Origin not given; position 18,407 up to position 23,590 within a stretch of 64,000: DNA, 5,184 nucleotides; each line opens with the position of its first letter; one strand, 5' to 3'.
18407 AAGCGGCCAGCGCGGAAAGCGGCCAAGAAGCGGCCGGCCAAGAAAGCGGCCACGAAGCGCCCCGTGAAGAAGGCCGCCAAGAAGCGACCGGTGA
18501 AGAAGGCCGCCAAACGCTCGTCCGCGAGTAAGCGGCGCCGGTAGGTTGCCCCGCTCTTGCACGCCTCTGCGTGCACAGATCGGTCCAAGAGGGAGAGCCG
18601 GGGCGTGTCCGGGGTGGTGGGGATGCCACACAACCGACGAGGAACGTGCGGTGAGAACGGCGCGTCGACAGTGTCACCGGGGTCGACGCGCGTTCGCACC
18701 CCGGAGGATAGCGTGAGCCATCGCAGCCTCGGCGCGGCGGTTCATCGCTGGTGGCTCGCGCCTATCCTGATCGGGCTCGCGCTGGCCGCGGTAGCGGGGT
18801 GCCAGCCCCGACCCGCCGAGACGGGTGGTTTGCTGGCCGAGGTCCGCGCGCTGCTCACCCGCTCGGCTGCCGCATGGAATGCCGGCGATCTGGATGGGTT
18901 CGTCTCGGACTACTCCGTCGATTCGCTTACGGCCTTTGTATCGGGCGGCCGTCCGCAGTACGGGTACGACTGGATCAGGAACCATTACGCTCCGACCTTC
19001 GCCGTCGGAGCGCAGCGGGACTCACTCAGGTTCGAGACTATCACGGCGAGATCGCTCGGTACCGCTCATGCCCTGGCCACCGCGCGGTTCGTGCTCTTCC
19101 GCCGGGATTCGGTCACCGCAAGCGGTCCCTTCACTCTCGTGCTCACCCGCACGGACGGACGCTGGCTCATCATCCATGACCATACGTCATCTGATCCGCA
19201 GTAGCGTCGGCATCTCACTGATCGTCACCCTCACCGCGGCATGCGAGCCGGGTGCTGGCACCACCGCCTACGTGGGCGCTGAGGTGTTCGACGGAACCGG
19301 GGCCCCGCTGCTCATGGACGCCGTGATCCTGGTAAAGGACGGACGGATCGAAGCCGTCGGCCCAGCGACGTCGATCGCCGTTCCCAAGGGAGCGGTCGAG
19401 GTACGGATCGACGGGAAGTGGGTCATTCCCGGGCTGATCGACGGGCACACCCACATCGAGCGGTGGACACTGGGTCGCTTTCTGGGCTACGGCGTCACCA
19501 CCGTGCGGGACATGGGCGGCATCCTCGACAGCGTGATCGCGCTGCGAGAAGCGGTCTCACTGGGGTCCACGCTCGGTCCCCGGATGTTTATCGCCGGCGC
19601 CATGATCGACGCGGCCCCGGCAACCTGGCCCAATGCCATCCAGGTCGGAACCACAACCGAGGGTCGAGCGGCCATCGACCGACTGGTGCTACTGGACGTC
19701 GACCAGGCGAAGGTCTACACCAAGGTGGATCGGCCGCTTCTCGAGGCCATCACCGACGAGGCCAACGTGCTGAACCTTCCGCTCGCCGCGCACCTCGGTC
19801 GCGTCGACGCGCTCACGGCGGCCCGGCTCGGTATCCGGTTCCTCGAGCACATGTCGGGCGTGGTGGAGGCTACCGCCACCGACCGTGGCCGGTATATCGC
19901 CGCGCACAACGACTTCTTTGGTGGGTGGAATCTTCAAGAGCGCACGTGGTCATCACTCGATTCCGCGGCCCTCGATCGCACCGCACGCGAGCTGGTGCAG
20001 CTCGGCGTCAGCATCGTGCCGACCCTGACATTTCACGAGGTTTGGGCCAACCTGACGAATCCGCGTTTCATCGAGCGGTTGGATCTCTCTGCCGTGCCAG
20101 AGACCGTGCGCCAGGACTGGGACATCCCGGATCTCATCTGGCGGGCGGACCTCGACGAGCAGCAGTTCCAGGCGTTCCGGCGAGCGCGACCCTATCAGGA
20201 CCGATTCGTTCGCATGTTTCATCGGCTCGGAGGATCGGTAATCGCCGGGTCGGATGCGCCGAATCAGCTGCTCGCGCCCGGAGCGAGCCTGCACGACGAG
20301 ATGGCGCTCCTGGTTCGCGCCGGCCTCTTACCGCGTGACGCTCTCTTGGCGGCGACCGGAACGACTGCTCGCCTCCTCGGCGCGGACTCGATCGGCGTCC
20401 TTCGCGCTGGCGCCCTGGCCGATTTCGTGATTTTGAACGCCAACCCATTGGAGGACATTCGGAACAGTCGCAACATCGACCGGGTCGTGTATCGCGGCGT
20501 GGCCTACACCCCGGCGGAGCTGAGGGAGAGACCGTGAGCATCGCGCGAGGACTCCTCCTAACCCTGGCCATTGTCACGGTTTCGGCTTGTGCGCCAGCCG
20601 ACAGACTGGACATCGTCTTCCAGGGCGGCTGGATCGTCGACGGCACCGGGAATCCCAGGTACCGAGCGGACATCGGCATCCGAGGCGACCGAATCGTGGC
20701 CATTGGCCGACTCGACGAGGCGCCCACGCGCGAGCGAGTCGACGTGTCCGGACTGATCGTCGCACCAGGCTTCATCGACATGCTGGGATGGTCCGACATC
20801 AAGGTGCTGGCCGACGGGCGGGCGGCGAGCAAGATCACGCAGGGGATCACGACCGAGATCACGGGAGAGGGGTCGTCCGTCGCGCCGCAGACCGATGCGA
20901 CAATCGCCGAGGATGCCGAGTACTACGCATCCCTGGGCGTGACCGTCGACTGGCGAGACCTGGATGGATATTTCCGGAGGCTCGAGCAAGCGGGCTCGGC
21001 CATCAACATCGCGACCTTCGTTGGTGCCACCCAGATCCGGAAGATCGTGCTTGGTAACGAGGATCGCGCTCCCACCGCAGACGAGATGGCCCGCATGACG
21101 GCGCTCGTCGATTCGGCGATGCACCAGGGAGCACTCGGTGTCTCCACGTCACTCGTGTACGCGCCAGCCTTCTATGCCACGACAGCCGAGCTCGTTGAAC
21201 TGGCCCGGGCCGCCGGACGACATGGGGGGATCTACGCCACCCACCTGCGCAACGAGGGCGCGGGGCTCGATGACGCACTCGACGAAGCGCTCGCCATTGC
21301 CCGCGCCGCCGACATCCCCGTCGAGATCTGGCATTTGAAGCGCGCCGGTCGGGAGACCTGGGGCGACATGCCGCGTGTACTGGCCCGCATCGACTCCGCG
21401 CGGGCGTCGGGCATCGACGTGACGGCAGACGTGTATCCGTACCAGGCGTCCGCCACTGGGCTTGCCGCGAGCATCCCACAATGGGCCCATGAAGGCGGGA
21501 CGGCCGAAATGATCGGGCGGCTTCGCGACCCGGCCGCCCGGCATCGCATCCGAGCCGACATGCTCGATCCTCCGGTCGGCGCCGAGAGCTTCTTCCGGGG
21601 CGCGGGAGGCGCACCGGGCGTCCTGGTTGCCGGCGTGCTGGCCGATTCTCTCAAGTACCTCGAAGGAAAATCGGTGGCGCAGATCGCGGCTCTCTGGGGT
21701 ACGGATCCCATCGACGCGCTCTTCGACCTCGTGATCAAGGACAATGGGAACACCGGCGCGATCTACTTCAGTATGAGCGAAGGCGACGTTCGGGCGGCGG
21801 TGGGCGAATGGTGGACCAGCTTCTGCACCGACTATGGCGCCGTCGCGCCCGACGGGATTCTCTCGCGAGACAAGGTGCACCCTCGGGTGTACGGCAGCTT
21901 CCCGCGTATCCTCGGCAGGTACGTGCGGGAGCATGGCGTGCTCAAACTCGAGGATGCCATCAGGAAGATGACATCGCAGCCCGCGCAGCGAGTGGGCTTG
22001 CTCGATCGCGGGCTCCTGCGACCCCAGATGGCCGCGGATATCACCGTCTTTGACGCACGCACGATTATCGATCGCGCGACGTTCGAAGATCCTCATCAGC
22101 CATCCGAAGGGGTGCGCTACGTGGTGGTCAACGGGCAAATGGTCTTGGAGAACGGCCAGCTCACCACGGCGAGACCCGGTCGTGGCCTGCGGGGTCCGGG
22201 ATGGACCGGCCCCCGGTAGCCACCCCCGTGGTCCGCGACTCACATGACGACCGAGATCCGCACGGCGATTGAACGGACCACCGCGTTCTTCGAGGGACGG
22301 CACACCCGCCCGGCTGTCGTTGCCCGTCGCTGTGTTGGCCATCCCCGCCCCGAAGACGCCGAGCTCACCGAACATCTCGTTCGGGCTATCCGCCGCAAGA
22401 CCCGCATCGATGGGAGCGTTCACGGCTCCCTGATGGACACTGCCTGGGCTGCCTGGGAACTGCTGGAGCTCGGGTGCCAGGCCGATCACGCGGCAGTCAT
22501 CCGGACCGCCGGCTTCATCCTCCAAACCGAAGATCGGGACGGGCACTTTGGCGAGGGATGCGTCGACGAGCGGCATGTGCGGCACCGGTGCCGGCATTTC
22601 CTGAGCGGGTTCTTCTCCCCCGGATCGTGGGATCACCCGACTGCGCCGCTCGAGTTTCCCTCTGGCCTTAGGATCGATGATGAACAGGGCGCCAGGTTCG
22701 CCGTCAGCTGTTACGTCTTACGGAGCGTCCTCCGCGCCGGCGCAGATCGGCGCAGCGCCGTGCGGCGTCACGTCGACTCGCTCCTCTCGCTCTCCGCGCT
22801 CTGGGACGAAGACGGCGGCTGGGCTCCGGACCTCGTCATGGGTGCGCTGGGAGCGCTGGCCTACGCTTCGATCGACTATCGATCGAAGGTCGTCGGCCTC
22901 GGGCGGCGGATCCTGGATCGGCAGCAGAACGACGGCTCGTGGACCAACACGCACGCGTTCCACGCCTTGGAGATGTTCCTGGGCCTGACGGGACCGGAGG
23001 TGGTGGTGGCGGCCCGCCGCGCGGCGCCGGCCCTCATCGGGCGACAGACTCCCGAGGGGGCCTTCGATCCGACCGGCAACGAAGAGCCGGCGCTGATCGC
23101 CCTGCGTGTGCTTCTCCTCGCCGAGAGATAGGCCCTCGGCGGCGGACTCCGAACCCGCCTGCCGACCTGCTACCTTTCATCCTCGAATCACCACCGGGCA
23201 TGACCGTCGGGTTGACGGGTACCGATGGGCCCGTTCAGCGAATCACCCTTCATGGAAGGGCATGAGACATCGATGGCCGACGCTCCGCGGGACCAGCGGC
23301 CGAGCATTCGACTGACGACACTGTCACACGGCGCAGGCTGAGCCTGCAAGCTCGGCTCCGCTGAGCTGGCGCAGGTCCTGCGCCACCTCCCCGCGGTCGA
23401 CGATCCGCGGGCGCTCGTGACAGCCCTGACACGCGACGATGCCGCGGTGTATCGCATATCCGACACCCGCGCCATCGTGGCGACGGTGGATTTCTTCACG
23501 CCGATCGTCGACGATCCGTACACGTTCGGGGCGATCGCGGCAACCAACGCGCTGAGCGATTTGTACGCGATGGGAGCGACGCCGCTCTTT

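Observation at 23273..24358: selD is a selenoprotein: in-frame UGA at the catalytic Cys17 position, with SECIS-like hairpins; the ORF track truncates it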

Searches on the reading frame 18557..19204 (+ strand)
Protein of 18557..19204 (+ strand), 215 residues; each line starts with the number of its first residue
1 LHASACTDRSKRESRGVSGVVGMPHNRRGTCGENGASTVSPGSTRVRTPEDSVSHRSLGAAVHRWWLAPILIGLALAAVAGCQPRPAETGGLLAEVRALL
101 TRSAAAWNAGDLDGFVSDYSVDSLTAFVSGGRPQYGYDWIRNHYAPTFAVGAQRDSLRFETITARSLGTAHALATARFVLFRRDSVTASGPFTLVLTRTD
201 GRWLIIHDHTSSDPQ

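Call 50: search_protein_families(library=pfam, proteins=[window:18557-19204:+], max_evalue=0.00001)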
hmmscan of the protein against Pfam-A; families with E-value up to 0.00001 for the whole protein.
window:18557-19204:+ (215 aa): 2 families
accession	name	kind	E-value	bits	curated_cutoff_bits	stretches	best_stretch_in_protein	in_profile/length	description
PF13474.12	SnoaL_3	-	4.1e-10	40.5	22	1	96-211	1-117/121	SnoaL-like domain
PF14534.12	DUF4440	-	2.4e-06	28.4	25.2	1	96-205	1-107/107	Domain of unknown function (DUF4440)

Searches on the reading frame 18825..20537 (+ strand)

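Call 9: search_protein_families(library=ncbifam, proteins=[window:18825-20537:+])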
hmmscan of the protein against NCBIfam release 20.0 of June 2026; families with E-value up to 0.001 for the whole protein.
window:18825-20537:+ (570 aa): 25 families
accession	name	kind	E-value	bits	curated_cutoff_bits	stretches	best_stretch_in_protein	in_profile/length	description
NF051886.1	XaaProDiPepCaul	equivalog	5.1e-29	101.5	500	3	462-560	300-396/398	Xaa-Pro dipeptidase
TIGR01224.1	hutI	equivalog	7.1e-14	51.4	298.15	2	165-211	3-49/377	imidazolonepropionase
NF005759.0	PRK07583.1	equivalog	6e-10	38.4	403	1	505-557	364-416/438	cytosine deaminase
NF006689.0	PRK09237.1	equivalog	6.3e-10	38.2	371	1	168-213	25-68/383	amidohydrolase/deacetylase family metallohydrolase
NF006056.0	PRK08204.1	subfamily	2.7e-09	36.3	391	1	165-211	24-67/449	hypothetical protein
NF004636.0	PRK05985.1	subfamily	3.6e-09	35.9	408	1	167-217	19-67/398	amidohydrolase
NF006679.0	PRK09228.1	subfamily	5.7e-09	35.2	351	1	164-211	30-79/433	guanine deaminase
NF006055.0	PRK08203.1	equivalog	7.7e-09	34.6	532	0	164-214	25-74/455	8-oxoguanine deaminase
TIGR02967.1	guan_deamin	equivalog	9.5e-08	31.4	375.4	1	163-214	4-57/401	guanine deaminase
NF005557.0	PRK07228.1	equivalog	2.3e-07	29.9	522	0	164-218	20-71/445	5'-deoxyadenosine deaminase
TIGR01178.1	ade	equivalog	6.6e-07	28.2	472.5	0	165-213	19-61/552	adenine deaminase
TIGR02033.1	D-hydantoinase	equivalog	2.1e-06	26.9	393.25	1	166-214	17-63/454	dihydropyrimidinase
NF011989.0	PRK15446.2-5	equivalog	5e-06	25.5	565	1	163-209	18-61/385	alpha-D-ribose 1-methylphosphonate 5-triphosphate diphosphatase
TIGR03178.1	allantoinase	equivalog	8.6e-06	24.8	357.85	1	166-215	18-64/441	allantoinase AllB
NF009941.0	PRK13404.1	subfamily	1.4e-05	24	647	1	165-213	21-65/478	dihydropyrimidinase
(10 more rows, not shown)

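Call 10: search_protein_families(library=pfam, proteins=[window:18825-20537:+])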
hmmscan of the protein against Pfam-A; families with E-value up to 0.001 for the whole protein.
window:18825-20537:+ (570 aa): 2 families
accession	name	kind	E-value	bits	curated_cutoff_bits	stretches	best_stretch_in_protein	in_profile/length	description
PF01979.26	Amidohydro_1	-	3.5e-21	76.3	25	1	199-558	1-342/345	Amidohydrolase family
PF07969.17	Amidohydro_3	-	8e-11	42.5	29.7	1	467-543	364-450/472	Amidohydrolase family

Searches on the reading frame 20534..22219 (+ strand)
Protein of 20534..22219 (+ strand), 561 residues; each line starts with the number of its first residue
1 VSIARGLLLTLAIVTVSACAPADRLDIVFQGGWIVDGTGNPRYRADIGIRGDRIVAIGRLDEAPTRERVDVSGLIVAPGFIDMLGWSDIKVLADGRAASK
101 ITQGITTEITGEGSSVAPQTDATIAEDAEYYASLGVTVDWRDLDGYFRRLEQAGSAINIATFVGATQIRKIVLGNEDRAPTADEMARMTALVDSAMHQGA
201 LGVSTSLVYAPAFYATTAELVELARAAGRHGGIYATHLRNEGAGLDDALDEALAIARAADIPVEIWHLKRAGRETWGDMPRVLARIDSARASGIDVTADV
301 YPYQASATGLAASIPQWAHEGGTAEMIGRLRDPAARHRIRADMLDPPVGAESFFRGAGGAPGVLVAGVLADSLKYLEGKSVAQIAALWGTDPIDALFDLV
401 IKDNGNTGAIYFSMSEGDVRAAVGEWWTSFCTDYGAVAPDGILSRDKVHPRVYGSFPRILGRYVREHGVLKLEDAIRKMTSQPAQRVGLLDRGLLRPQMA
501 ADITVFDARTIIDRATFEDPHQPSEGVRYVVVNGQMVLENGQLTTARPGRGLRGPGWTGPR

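Call 9: search_protein_families(library=ncbifam, proteins=[window:20534-22219:+])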
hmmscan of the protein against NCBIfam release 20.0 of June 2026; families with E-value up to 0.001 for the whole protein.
window:20534-22219:+ (561 aa): 35 families (the best 25 are shown)
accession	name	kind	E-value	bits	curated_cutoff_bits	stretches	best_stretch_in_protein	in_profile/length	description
NF006560.0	PRK09061.1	subfamily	1.6e-66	224.7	340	2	441-555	394-514/517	amidohydrolase family protein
NF009060.0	PRK12394.1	equivalog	2.6e-14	52.8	442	2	25-86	3-64/381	metallo-dependent hydrolase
NF006689.0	PRK09237.1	equivalog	2.3e-13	49.5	371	2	25-109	3-90/383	amidohydrolase/deacetylase family metallohydrolase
TIGR00857.1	pyrC_multi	subfamily_domain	1.6e-10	40.6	279.05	2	42-83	3-44/412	dihydroorotase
NF006839.0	PRK09357.1-4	equivalog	3.2e-10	39.2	576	1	28-83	3-58/422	dihydroorotase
NF005791.0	PRK07627.1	equivalog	1.1e-09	37.7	442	1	27-83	3-60/425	dihydroorotase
NF006559.0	PRK09060.1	equivalog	1.7e-09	36.5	482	1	24-82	4-60/444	dihydroorotase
NF011987.0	PRK15446.2-3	subfamily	2.5e-09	36.5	253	1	465-513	322-370/395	alpha-D-ribose 1-methylphosphonate 5-triphosphate diphosphatase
TIGR03178.1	allantoinase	equivalog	7e-09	35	357.85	0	27-83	2-56/441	allantoinase AllB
NF004839.0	PRK06189.1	equivalog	1.1e-08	34.1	631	1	25-83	3-59/451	allantoinase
TIGR03121.1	one_C_dehyd_A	equivalog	2.2e-08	32.8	392.75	1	472-550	432-510/556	formylmethanofuran dehydrogenase subunit A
NF006056.0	PRK08204.1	subfamily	6.1e-08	31.9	391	1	28-82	6-62/449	hypothetical protein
NF011990.0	PRK15446.2-6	subfamily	9.2e-08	31.2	233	1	465-539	321-384/390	alpha-D-ribose 1-methylphosphonate 5-triphosphate diphosphatase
NF009941.0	PRK13404.1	subfamily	1.6e-07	30.4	647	1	24-101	3-77/478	dihydropyrimidinase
NF006055.0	PRK08203.1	equivalog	2.9e-07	29.4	532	1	466-546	350-434/455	8-oxoguanine deaminase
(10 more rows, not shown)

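Call 10: search_protein_families(library=pfam, proteins=[window:20534-22219:+])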
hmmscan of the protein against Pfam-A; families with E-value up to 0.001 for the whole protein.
window:20534-22219:+ (561 aa): 2 families
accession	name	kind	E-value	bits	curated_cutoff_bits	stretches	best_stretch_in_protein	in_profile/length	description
PF07969.17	Amidohydro_3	-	2.2e-18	67.5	29.7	1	69-537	3-471/472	Amidohydrolase family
PF01979.26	Amidohydro_1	-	1.2e-06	28.5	25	1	463-537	275-345/345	Amidohydrolase family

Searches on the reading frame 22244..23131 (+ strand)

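Call 9: search_protein_families(library=ncbifam, proteins=[window:22244-23131:+])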
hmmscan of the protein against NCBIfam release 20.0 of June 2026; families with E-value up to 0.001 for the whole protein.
window:22244-23131:+ (295 aa): 1 family
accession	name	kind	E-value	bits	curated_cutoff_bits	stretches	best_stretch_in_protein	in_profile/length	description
TIGR03463.1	osq_cycl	subfamily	0.00064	18.1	851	0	42-116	479-561/634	2,3-oxidosqualene cyclase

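Call 10: search_protein_families(library=pfam, proteins=[window:22244-23131:+])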
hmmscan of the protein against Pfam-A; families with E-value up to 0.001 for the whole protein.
window:22244-23131:+ (295 aa): 0 families

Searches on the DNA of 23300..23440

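Call 22: search_rna_families(source=window, start=23300, end=23440, threshold=evalue, max_evalue=10, show_alignments=3)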
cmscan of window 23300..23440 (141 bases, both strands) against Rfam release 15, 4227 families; matches with E-value up to 10: 3.
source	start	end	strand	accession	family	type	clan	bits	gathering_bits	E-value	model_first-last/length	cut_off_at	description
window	23360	23424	-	RF02827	Scr6106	Gene; sRNA;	-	19.6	52.5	1.6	1-85/85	no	Streptomyces RNA 6106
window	23328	23386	+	RF02010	mir-3180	Gene; miRNA;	-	14.1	99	7.5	1-92/92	no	mir-3180 microRNA precursor family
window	23311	23343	+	RF00277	SNORD49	Gene; snRNA; snoRNA; CD-box;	CL00062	8.7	37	6.7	45-71/71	no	Small nucleolar RNA SNORD49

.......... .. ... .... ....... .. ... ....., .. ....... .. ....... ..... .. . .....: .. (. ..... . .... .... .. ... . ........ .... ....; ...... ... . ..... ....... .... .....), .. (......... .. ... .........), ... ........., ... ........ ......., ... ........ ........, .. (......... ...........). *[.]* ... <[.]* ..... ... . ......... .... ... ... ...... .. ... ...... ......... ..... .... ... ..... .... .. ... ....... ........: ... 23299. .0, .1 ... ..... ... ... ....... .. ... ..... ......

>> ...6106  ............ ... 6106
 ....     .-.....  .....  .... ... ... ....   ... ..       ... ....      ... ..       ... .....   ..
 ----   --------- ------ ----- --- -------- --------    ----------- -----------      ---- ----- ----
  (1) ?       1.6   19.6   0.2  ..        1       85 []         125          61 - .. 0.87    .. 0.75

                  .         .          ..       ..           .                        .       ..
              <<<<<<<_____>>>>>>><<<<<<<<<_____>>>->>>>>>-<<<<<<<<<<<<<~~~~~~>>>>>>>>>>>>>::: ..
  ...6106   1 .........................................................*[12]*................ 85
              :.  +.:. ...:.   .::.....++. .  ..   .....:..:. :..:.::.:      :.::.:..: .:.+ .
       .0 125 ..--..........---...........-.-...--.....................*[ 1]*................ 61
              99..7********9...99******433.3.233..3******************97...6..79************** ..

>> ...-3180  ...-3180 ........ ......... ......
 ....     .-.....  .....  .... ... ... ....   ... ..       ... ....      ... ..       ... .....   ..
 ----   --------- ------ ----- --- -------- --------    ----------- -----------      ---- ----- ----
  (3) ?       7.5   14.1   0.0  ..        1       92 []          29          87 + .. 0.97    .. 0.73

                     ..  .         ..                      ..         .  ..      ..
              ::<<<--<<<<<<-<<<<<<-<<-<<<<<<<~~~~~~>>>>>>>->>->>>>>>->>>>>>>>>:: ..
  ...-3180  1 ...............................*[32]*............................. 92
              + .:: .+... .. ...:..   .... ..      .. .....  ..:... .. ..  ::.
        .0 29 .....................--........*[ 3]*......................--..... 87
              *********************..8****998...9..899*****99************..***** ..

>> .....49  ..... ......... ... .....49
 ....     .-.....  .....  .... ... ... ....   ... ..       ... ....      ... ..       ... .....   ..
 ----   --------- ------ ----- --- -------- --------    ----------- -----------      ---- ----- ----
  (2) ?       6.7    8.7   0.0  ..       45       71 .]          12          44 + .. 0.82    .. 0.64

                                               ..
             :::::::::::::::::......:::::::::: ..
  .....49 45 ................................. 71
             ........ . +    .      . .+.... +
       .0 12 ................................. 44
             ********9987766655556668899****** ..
